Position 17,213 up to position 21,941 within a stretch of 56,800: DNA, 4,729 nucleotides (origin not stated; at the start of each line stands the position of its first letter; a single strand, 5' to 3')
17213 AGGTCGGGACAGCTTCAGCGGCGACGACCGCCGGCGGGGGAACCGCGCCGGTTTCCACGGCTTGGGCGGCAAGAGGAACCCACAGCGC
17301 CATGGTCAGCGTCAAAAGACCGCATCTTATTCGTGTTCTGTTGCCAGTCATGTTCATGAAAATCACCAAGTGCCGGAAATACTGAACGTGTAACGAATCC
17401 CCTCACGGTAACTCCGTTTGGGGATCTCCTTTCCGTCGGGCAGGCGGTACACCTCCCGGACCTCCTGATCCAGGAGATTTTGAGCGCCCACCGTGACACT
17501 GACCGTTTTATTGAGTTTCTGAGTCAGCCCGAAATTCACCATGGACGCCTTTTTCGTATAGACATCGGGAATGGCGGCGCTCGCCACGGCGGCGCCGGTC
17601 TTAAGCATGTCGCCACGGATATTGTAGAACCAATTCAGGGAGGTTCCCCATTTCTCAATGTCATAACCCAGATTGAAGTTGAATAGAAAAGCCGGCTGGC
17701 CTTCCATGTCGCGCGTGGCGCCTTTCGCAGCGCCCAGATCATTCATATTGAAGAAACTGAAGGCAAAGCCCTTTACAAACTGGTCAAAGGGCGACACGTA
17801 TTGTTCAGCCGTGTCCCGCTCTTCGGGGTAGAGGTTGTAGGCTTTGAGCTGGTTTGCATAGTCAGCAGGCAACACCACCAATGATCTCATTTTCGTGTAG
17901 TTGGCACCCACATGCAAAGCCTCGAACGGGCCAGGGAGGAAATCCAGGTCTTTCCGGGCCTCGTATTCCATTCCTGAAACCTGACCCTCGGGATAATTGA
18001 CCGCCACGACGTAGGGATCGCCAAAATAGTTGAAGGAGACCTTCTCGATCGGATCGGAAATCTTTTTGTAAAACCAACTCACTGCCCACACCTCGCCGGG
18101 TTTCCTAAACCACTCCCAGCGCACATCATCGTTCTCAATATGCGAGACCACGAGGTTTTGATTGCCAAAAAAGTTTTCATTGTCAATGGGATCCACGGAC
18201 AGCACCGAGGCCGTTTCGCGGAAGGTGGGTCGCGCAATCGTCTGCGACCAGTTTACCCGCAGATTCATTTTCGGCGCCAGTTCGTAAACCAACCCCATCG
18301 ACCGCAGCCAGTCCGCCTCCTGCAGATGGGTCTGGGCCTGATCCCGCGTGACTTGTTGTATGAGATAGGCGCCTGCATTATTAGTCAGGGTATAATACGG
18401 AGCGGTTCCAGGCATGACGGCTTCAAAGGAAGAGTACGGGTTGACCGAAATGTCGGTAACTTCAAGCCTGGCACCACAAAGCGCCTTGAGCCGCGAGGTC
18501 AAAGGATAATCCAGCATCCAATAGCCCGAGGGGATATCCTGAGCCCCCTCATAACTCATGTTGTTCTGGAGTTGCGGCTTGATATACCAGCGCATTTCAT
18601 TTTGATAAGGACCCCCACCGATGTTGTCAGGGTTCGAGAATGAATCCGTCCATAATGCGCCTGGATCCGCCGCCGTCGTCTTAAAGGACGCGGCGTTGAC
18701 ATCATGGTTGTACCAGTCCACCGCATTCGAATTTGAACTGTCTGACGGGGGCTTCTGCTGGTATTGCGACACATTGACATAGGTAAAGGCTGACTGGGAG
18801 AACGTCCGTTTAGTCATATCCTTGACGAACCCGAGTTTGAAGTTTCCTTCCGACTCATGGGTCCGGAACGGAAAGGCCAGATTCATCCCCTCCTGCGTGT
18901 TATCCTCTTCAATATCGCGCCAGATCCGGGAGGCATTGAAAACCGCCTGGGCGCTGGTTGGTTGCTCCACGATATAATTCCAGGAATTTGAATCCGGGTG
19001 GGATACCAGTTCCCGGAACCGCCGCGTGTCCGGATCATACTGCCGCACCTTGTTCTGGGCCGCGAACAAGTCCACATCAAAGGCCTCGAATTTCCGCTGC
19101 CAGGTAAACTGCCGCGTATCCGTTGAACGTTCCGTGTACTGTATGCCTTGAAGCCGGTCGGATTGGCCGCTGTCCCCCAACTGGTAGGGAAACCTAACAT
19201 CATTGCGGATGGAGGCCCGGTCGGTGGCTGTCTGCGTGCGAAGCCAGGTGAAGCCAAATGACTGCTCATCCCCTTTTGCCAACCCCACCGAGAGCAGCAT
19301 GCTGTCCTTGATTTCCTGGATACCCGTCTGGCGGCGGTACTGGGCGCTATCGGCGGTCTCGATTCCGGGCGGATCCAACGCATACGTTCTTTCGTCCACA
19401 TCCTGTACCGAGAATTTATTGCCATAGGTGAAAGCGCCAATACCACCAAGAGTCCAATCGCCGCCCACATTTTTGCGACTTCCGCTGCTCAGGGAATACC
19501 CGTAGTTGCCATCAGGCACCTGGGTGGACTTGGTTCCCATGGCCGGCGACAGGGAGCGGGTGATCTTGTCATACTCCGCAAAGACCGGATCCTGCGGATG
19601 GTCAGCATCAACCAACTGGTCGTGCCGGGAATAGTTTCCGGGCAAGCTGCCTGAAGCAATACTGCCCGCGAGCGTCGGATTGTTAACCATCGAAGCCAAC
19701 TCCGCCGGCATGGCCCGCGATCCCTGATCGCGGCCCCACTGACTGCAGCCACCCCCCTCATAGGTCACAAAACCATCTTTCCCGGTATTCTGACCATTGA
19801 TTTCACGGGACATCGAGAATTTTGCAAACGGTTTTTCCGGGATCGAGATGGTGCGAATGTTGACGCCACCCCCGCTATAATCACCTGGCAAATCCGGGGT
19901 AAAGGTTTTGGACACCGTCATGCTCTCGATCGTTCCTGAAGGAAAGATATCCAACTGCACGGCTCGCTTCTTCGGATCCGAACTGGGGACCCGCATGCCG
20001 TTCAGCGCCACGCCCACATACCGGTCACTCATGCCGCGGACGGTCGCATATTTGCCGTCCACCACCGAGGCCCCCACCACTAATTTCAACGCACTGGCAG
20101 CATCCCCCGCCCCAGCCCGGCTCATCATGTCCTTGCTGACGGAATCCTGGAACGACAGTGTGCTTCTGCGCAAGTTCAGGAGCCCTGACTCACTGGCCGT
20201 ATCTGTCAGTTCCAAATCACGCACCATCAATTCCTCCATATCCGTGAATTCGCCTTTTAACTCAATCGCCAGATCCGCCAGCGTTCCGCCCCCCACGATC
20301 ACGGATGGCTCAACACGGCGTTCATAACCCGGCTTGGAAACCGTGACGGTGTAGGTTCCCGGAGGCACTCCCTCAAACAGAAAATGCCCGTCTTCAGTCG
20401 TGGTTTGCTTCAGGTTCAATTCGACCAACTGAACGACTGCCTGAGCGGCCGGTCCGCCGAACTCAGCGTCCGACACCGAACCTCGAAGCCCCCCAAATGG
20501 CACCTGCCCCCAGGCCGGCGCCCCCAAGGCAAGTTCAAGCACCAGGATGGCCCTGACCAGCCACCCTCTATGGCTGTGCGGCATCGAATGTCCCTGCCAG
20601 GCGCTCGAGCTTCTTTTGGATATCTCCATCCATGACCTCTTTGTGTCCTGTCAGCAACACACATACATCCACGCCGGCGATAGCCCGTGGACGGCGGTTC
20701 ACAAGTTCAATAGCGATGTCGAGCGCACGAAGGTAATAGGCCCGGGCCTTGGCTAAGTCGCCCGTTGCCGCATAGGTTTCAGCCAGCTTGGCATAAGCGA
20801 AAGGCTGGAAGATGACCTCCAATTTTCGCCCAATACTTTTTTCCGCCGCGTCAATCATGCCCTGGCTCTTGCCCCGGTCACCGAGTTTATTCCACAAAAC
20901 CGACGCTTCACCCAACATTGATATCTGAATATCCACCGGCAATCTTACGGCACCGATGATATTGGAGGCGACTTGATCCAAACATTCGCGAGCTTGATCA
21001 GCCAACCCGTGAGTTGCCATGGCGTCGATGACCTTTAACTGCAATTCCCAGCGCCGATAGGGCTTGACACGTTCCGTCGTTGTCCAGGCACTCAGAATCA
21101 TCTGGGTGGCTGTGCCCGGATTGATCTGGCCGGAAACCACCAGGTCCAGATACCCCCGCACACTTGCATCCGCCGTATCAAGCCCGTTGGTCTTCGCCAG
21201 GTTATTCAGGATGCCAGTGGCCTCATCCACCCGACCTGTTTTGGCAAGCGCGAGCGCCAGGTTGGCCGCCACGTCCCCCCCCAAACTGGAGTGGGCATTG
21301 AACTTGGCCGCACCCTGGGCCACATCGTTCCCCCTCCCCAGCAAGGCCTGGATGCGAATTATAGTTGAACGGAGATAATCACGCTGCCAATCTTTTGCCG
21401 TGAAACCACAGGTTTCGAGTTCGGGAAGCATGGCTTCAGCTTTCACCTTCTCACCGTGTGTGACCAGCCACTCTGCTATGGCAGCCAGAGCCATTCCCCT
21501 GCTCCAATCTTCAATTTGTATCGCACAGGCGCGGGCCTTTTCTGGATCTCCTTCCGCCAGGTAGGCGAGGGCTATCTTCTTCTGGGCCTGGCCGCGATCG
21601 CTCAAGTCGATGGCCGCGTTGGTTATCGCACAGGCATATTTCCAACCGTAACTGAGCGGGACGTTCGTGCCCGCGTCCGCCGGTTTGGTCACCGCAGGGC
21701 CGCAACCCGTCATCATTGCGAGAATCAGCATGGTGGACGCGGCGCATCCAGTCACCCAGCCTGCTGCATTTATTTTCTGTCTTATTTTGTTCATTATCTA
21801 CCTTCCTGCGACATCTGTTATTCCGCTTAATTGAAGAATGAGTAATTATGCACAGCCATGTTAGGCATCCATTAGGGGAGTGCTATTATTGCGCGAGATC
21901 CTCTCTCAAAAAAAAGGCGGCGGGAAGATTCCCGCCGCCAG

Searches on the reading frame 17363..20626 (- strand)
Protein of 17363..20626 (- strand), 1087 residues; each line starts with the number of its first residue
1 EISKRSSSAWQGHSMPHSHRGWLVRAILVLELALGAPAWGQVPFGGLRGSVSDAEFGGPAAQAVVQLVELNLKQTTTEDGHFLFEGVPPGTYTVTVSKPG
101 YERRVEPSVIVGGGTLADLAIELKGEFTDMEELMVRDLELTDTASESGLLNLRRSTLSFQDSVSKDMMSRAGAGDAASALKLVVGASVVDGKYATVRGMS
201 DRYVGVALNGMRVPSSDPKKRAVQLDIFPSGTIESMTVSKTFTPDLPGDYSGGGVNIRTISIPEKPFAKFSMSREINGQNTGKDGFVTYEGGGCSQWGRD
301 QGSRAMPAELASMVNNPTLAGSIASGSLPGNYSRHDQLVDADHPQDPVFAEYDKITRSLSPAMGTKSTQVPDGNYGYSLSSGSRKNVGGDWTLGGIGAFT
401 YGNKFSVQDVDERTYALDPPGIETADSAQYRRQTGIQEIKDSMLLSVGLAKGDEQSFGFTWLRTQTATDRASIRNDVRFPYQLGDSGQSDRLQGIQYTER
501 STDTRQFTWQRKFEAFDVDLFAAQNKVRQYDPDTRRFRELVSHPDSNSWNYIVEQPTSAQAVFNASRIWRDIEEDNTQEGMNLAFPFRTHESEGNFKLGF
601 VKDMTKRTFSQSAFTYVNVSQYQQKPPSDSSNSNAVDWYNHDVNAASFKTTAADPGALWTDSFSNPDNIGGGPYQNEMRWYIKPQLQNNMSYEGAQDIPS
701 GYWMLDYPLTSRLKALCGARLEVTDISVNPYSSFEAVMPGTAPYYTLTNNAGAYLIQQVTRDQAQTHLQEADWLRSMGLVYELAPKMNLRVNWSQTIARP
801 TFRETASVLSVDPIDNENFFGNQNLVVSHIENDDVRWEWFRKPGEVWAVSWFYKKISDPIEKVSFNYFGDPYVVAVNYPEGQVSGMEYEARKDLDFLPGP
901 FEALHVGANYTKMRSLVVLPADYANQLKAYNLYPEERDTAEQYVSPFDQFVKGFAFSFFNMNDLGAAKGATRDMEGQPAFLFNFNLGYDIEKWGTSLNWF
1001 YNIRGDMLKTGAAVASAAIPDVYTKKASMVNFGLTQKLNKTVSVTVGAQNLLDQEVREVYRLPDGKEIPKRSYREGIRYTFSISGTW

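Call 6: search_protein_families(library=pfam, proteins=[window:17363-20626:-], max_evalue=0.001)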
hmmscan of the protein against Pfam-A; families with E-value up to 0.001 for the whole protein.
window:17363-20626:- (1087 aa): 6 families
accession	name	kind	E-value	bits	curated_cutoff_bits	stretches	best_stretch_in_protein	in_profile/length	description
PF00593.30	TonB_dep_Rec_b-barrel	-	7.4e-17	62.8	27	1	546-1051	38-436/436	TonB dependent receptor-like, beta-barrel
PF13620.12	CarboxypepD_reg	-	2.6e-14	53.7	32.3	1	47-123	2-81/82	Carboxypeptidase regulatory-like domain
PF13715.12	CarbopepD_reg_2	-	7.2e-10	39.2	32.2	1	48-135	2-88/88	CarboxypepD_reg-like domain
PF07715.20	Plug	-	2.5e-08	34.8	23.9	1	159-255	8-107/107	TonB-dependent Receptor Plug Domain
PF09430.16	EMC7_beta-sandw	-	8.5e-05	23.2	26.6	1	71-102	20-51/122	ER membrane protein complex subunit 7, beta-sandwich domain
PF14686.12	fn3_3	-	0.0007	19.8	24.4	0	76-111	31-67/75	Polysaccharide lyase family 4, domain II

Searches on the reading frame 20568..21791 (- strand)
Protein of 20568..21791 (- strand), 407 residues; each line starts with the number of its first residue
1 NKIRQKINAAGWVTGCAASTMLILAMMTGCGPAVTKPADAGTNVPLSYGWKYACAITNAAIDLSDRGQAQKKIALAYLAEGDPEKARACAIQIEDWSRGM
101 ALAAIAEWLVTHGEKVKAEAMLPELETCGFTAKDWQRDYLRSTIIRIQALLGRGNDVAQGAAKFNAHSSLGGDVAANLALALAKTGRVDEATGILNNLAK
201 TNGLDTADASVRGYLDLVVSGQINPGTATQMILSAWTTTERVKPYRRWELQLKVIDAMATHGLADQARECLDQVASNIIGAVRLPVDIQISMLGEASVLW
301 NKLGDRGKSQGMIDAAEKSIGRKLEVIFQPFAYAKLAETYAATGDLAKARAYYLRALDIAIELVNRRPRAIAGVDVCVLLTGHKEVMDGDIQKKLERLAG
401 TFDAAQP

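Call 6: search_protein_families(library=pfam, proteins=[window:20568-21791:-], max_evalue=0.001)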
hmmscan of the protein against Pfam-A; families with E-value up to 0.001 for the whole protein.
window:20568-21791:- (407 aa): 9 families
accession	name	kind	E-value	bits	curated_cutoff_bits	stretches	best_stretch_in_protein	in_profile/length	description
PF07719.23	TPR_2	-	3.7e-08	33.3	27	1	331-360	2-31/34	Tetratricopeptide repeat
PF13428.12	TPR_14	-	1.6e-07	31.7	23.5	0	332-358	3-29/44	Tetratricopeptide repeat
PF13424.12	TPR_12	-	1.2e-06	29.1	30.1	1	333-363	6-36/77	Tetratricopeptide repeat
PF13181.12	TPR_8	-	1.3e-06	28.5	25.7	0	332-359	3-30/34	Tetratricopeptide repeat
PF07721.20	TPR_4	-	6.9e-06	26.6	27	0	332-351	3-22/26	Tetratricopeptide repeat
PF00515.34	TPR_1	-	1.2e-05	25.3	27.8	0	332-359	3-30/34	Tetratricopeptide repeat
PF13374.12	TPR_10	-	4.6e-05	23.7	27.5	0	332-366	4-38/42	Tetratricopeptide repeat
PF14559.12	TPR_19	-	0.00033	21.4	25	0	173-205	26-58/68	Tetratricopeptide repeat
PF13176.12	TPR_7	-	0.00075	19.8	27.9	0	332-360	1-29/36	Tetratricopeptide repeat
